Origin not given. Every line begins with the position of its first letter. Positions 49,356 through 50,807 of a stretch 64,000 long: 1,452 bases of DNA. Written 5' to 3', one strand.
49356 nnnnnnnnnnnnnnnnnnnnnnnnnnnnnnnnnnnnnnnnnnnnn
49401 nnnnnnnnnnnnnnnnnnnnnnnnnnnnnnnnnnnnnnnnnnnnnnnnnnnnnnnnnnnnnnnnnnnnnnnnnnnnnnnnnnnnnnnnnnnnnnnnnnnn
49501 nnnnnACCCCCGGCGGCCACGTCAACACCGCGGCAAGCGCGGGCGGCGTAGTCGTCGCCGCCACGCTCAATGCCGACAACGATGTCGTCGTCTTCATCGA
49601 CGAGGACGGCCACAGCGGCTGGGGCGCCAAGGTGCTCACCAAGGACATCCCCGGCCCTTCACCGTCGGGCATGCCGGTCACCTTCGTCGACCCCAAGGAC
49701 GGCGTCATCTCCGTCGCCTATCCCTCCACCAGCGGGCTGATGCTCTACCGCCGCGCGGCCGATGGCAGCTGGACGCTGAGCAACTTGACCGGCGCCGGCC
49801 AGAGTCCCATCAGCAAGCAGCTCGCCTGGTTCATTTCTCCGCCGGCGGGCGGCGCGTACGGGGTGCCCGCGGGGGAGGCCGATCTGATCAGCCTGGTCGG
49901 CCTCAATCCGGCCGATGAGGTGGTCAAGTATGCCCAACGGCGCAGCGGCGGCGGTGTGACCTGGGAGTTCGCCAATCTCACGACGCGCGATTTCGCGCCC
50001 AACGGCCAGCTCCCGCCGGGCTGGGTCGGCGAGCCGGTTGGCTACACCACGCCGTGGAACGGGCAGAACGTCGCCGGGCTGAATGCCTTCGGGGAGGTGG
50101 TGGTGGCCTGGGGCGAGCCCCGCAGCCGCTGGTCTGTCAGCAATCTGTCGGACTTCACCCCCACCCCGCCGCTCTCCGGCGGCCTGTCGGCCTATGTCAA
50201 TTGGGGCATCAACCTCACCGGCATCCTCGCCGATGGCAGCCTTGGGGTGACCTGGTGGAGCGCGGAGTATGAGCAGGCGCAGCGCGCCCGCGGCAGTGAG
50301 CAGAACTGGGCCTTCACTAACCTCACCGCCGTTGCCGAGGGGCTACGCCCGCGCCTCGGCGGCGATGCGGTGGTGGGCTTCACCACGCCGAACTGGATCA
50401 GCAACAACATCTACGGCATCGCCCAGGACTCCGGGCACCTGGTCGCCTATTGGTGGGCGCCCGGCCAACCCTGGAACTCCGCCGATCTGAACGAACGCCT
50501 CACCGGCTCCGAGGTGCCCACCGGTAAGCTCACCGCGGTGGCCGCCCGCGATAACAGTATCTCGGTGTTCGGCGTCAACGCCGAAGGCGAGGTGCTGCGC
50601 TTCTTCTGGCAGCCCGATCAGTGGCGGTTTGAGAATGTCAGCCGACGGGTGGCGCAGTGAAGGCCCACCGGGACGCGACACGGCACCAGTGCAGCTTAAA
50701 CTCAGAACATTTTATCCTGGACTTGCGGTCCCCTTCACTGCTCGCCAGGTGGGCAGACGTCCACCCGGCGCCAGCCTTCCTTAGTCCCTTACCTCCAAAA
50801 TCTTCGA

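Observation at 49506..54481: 1104-bp perfectly identical segment shared by a glycanase gene and a protease gene, separated by IS debris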

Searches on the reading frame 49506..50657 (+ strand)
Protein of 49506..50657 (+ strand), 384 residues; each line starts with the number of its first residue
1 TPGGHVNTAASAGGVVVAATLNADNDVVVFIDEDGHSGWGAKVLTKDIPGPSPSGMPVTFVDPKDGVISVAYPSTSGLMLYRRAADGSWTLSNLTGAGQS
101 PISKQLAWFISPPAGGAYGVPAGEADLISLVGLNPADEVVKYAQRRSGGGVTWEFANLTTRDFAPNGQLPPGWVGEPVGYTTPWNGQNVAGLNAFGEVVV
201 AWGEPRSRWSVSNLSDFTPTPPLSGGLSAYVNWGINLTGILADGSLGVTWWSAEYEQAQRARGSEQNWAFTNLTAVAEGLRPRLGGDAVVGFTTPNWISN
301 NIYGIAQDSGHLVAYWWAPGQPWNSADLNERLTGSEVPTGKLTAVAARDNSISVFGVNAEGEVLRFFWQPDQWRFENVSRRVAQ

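Call 3: search_protein_families(library=pfam, proteins=[window:49506-50657:+], max_evalue=0.01)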
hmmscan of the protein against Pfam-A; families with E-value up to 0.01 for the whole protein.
window:49506-50657:+ (384 aa): 0 families

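Call 8: find_homologous_proteins(query=window:49506-50657:+, max_evalue=0.001)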
Query window:49506-50657:+ (384 aa): 14 proteins with E <= 0.001 among 8000 candidates.
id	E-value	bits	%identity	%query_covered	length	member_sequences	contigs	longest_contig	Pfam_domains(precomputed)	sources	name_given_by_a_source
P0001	7.3e-210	715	82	100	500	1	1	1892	PF02412.24,PF05593.20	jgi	jgi:YD repeat-containing protein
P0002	2.9e-191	654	75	100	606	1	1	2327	-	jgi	jgi:hypothetical protein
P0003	1.9e-101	358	55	81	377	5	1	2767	-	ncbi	-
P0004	9.2e-87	310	44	99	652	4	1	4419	PF04151.22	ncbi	-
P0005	4.7e-83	298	44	99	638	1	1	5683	-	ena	-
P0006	3.5e-43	166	33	98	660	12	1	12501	PF00188.33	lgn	-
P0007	1.0e-41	161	64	33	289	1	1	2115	PF02412.24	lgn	-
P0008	7.7e-40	155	33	98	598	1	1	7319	PF00160.27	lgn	-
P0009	9.9e-39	152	35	86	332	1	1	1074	-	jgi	jgi:hypothetical protein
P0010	2.7e-38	150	33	89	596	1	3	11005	PF00160.27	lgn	-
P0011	3.1e-38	150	36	82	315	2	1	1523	-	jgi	-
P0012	1.3e-36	145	33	89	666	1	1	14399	PF17210.10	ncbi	ncbi:MAG: SdrD B-like domain-containing protein [Planctomycetota bacterium]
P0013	3.7e-34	136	33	92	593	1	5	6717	PF00160.27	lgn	-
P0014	1.6e-29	121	34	94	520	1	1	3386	-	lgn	-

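Call 13: find_related_loci(query=window:49506-50657:+, collection=genome_contigs, flank=10000)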
Query window:49506-50657:+ (384 aa) in genome_contigs; peptide patterns used: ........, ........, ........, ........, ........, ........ (x = any residue, [..] = any of these).
238 stretches matched a pattern; 1 encode a relative of the query (tblastn E <= 1e-3); 1 distinct loci.
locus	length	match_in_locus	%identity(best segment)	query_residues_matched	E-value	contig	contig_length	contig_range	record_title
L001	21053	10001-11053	33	17-383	5e-42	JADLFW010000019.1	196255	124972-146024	MAG: Phycisphaerales bacterium isolate SJ401 c_000000680518, whole genome shotgun sequence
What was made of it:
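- Tried and rejected: Species-genome scan found only a distant Phycisphaerales locus at 33% identity (call 13).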

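Call 19: predict_structure(alignment_id=A1)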
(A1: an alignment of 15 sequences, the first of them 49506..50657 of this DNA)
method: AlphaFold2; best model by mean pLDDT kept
length: 384 residues; sequences in the alignment: 15
mean_pLDDT: 89.3   pTM: 0.89
mean pLDDT of the five models: 89.3, 88.8, 88.6, 88.3, 88.3
residues with pLDDT >= 90: 241; 70-90: 127; 50-70: 12; < 50: 4
segments of 3 or more residues with pLDDT < 50: 1-3
pLDDT, mean of each block of 10 residues (from residue 1): 72 88 93 81 93 94 93 96 93 94 95 87 93 96 91 95 95 92 90 95 87 89 91 87 91 91 91 74 83 78 91 87 88 90 85 91 88 91 70
secondary structure, 60 per line:
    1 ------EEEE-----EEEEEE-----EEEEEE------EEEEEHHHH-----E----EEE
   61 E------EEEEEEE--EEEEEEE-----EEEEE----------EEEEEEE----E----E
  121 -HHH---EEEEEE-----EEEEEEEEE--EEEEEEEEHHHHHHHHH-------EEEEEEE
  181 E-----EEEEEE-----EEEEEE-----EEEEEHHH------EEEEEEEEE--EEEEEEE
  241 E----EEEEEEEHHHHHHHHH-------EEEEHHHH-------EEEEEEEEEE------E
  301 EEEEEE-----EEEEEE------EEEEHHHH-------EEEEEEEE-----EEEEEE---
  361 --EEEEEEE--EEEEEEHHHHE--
elements in order: E7-10 E16-21 E27-32 E39-43 H44-47 E58-61 E68-74 E77-83 E89-93 E104-110 E128-133 E139-147 E150-157 H158-166 E174-181 E187-192 E198-203 E209-213 E223-231 E234-241 E246-252 H253-261 E269-272 H273-276 E284-293 E300-306 E312-317 E324-327 H328-331 E339-346 E352-357 E363-369 E372-377 H378-381
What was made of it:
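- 49506..50609 (+): Identical tract, copy 1. It encodes residues 1-368 of the propeller module: blades 1-6 and most of blade 7. AF2 model with 28 strands forming 7 four-stranded blades, pLDDT 89.3, pTM 0.89 (call 19).
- On PLL-type seven-bladed propeller lectins: The AF2 model has 28 strands in 7 groups of 4, pLDDT 89.3, pTM 0.89 (call 19).
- Fold: AF2 pLDDT 89.3, seven four-stranded blades (call 19).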

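Call 22: search_protein_representatives(protein=window:49506-50657:+)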
Query: 384 residues. Proteins with E-value up to 0.001 (for the whole library): 516; up to 1e-10: 382; up to 1e-30: 99. The best 150 are listed.
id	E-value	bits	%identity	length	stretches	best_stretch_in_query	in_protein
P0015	2.4e-256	866.6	100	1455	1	1-384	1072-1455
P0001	2.3e-210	715.1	83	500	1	2-383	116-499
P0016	1.2e-143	495.3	61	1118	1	1-380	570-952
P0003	5.9e-102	358.1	56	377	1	2-329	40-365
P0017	1.9e-86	307.0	50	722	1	57-382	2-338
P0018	3.9e-84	299.4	48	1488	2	117-379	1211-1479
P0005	1.5e-83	297.5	48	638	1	3-380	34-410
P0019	2.3e-68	247.4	43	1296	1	2-379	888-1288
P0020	1.1e-50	189.2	37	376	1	8-379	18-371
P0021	2.0e-47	178.4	38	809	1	9-379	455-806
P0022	2.4e-45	171.6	39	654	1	6-380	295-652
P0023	3.8e-45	171.0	39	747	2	2-379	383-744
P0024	8.8e-45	169.8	38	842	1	3-381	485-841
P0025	3.3e-44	167.9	37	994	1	2-377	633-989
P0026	4.1e-43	164.3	39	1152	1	12-382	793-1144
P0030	3.9e-42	161.1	38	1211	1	5-379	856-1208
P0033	1.5e-41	159.1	36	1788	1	2-380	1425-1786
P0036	4.5e-41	157.6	41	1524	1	2-379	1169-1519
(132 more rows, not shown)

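Call 24: fold_search(model_id=the predicted structure, library=pdb)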
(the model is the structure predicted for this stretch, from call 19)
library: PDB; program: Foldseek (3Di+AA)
matches with E <= 10: 1194; with E <= 0.001: 347
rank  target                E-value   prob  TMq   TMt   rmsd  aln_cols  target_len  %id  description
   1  6fhx_A                1.5e-16  1.00  0.70  0.78   3.6       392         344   14  Photorhabdus asymbiotica lectin (PHL) in complex with synthetic C-fucoside (released 2019-01-30)
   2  6flu_A                1.8e-16  1.00  0.69  0.76   3.8       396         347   15  Photorhabdus asymbiotica lectin (PHL) in complex with synthetic C-fucoside (released 2019-02-06)
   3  5mxg_A                2.1e-16  1.00  0.69  0.77   3.8       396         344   15  Photorhabdus asymbiotica lectin (PHL) in complex with blood group H trisaccharide (released 2017-08-09)
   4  6fhy_A                3.4e-16  1.00  0.69  0.77   4.0       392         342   15  Photorhabdus asymbiotica lectin (PHL) in complex with synthetic C-fucoside (released 2019-01-30)
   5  8q81                  5.5e-16  1.00  0.70  0.77   3.9       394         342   13  Photorhabdus laumondii lectin PLL3 in complex with alpha-methyl-fucoside (released 2025-03-05)
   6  6rg2_B                5.5e-16  1.00  0.67  0.75   4.0       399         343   15  Photorhabdus laumondii lectin PLL2 in complex with 3-O-methyl-D-glucose (released 2020-07-01)
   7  8q83_C                8.0e-16  1.00  0.70  0.79   3.3       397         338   15  Photorhabdus laumondii lectin PLL5 in complex with alpha-methyl-fucoside (released 2025-03-05)
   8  5mxf                  1.0e-15  1.00  0.66  0.72   4.3       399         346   15  Photorhabdus asymbiotica lectin (PHL) in complex with alpha-methyl fucoside (released 2017-08-09)
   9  8q83_B                1.2e-15  1.00  0.69  0.76   3.8       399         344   16  Photorhabdus laumondii lectin PLL5 in complex with alpha-methyl-fucoside (released 2025-03-05)
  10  6rgg_B                1.2e-15  1.00  0.68  0.76   3.9       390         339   16  Photorhabdus laumondii lectin PLL2 in complex with O-methylated PGL-1-derived disaccharide (released 2020-07-01)
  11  5mxe                  1.4e-15  1.00  0.66  0.73   4.1       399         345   14  Photorhabdus asymbiotica lectin (PHL) in free form (released 2017-08-09)
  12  5mxh                  1.9e-15  1.00  0.68  0.75   4.2       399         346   15  Photorhabdus asymbiotica lectin (PHL) in complex with D-galactose (released 2017-08-09)
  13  8q83_D                2.0e-15  1.00  0.71  0.79   3.8       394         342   16  Photorhabdus laumondii lectin PLL5 in complex with alpha-methyl-fucoside (released 2025-03-05)
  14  8q82_A                2.1e-15  1.00  0.69  0.78   3.7       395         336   14  Photorhabdus laumondii lectin PLL4 in complex with alpha-methyl-fucoside (released 2025-03-05)
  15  6t96                  2.6e-15  1.00  0.69  0.75   4.3       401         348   13  Photorhabdus laumondii subsp. laumondii lectin PLL3 (released 2019-12-25)
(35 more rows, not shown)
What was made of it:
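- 49506..50609 (+): Foldseek best matches are PLL/PHL lectins, E 1.5e-16, TM 0.70/0.78 (call 24).
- On PLL-type seven-bladed propeller lectins: The best Foldseek matches are PHL, PLL2-5, PLL and CV39L (call 24). Identity in the structural alignments is 13-17% (call 24).
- Closest known: PLL family of seven-bladed beta-propeller lectins. Same: These are the best structural matches (E about 1e-16, TM 0.70/0.78, call 24).
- Closest known: Six-bladed fucose lectins of fungi. Same: These are the second tier of structural matches (E 1e-8 to 1e-10, call 24).
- Foldseek best matches are the PLL/PHL/CV39L lectins, E about 1e-16, followed by AAL/AFL fucose lectins (call 24).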

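Call 31: find_encoding_contigs(protein=P0001, flank=10000, max_places=4)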
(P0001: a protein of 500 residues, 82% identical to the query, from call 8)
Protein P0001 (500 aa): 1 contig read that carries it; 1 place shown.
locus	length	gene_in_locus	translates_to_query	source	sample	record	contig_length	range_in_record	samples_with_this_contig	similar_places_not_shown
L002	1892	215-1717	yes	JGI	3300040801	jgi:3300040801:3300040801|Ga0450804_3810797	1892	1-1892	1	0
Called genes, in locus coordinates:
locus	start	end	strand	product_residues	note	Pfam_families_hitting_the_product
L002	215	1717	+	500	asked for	PF05593:RHS_repeat (weak), PF02412:TSP_3 (weak)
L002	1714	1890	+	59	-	?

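Call 33: find_encoding_contigs(protein=P0002, flank=10000, max_places=4)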
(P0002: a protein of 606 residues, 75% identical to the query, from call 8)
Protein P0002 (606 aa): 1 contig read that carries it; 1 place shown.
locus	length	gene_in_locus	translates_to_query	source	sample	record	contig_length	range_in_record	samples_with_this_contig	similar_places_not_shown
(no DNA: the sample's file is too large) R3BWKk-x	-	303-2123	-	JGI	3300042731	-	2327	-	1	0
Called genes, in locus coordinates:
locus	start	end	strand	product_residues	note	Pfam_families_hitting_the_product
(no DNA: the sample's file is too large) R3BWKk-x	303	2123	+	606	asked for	-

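Call 35: find_related_loci(query=window:49506-50657:+, collection=metagenome_contigs, flank=10000)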
Query window:49506-50657:+ (384 aa) in metagenome_contigs; peptide patterns used: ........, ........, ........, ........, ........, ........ (x = any residue, [..] = any of these).
212 stretches matched a pattern, but none encodes a relative of the query by tblastn (E <= 1e-3).

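Call 37: find_related_loci(query=A2, collection=metagenome_contigs, flank=10000)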
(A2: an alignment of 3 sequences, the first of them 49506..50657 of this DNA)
Query A2 (384 aa) in metagenome_contigs; peptide patterns used: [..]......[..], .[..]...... (x = any residue, [..] = any of these).
409 stretches matched a pattern, but none encodes a relative of the query by tblastn (E <= 1e-3).
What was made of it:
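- Tried and rejected: Both allowed scans, one with a single sequence and one with an alignment, found nothing (calls 35, 37).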

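Call 45: search_solved_structures(query=A1, max_evalue=10, show_alignments=1)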
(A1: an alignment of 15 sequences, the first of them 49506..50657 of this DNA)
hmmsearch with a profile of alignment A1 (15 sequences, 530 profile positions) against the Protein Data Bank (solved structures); distinct sequences matched with E-value up to 10: 29.
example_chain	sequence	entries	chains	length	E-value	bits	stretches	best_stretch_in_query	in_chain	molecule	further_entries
7zfm_A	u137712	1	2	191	3.4e-07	32.7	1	27-142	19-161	Peptidyl-prolyl cis-trans isomerase A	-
3s6m_A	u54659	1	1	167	3.3e-06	29.5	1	35-143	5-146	Peptidyl-prolyl cis-trans isomerase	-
8xck_j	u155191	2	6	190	6.7e-06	28.5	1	28-142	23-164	Peptidyl-prolyl cis-trans isomerase A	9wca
1j2a_A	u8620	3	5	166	1.7e-05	27.1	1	32-146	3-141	cyclophilin B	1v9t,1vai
1clh_A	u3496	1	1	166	1.7e-05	27.1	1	32-142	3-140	CYCLOPHILIN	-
3t1u_A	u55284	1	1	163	1.9e-05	27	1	38-156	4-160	Peptidyl-prolyl cis-trans isomerase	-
7rfd_A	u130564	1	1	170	3.3e-05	26.1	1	38-153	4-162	Peptidyl-prolyl cis-trans isomerase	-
26ao_A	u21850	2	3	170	3.5e-05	26.1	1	38-153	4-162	Peptidyl-prolyl cis-trans isomerase B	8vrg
7n3j_A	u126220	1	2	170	4e-05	25.9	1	38-153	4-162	Peptidyl-prolyl cis-trans isomerase B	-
7q6p_A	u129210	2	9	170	4.4e-05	25.7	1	38-153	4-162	Peptidyl-prolyl cis-trans isomerase B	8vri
2nul_A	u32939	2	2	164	6.3e-05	25.2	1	38-151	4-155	PEPTIDYLPROLYL ISOMERASE | Peptidyl-prolyl cis-trans isomerase B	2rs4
8vrh_A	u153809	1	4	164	7.9e-05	24.9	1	38-151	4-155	Peptidyl-prolyl cis-trans isomerase B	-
1lop_A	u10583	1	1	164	0.00017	23.8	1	38-151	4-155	CYCLOPHILIN A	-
7l6z_A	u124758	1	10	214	0.0065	18.6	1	37-146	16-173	Peptidyl-prolyl cis-trans isomerase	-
9c5d_A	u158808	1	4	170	0.018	17.1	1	39-139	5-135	Peptidyl-prolyl cis-trans isomerase B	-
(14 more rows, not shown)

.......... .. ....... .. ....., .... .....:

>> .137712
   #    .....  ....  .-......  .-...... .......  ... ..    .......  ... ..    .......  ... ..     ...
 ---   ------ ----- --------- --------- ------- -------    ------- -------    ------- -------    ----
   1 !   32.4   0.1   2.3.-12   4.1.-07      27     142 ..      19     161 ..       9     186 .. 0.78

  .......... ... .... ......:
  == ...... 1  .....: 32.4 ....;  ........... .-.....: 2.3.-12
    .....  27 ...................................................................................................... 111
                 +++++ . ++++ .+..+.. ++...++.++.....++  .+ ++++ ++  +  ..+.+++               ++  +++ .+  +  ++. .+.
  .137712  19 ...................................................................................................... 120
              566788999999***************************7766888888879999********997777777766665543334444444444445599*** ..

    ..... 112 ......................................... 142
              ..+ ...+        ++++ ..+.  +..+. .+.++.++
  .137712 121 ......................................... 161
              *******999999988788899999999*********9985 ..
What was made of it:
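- Tried and rejected: Profile search of PDB sequences with alignment A1 returned cyclophilins, because A1 carried N-terminal partner domains of some members (call 45).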

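Call 48: find_encoding_contigs(protein=P0016, flank=8000, max_places=2)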
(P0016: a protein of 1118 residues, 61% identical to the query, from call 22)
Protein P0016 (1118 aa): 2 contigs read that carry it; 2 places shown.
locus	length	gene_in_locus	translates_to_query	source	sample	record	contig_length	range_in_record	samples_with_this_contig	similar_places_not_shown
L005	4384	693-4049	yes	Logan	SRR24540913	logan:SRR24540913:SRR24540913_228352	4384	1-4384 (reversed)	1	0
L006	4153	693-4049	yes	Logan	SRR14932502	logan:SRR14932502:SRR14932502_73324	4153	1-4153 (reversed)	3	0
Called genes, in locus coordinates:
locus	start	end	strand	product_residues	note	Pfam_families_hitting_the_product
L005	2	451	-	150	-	?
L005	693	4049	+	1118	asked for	PF07603:Lcl_C, PF18998:Flg_new_2, PF07603:Lcl_C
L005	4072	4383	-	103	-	?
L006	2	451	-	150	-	?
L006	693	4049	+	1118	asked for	PF07603:Lcl_C, PF18998:Flg_new_2, PF07603:Lcl_C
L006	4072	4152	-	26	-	?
